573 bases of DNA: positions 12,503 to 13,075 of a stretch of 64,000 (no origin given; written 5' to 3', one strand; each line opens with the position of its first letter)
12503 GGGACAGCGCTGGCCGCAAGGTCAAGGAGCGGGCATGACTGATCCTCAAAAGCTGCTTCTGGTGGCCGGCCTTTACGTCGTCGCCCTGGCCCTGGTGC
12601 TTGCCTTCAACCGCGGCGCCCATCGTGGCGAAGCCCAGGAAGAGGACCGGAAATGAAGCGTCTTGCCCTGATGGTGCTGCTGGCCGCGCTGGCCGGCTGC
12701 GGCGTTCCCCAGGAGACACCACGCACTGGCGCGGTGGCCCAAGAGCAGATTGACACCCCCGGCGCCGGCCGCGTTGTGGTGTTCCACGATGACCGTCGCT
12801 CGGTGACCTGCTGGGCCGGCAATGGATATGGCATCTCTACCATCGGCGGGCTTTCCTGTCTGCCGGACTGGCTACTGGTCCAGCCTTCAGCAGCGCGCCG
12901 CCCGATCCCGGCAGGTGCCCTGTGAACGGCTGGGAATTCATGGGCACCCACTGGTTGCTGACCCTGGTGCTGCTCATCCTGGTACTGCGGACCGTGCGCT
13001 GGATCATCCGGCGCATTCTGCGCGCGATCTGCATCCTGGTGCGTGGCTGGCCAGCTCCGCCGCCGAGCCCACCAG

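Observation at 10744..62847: Tripartite intergenic cassette repeated before most transcription units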

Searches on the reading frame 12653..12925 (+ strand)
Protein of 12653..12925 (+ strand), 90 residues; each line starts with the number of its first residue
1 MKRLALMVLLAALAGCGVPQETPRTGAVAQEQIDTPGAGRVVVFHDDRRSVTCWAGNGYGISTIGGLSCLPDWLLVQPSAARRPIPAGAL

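Call 66: search_protein_families(library=pfam, proteins=[window:12653-12925:+], max_evalue=0.05)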
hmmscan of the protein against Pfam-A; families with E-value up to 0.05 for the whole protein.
window:12653-12925:+ (90 aa): 0 families
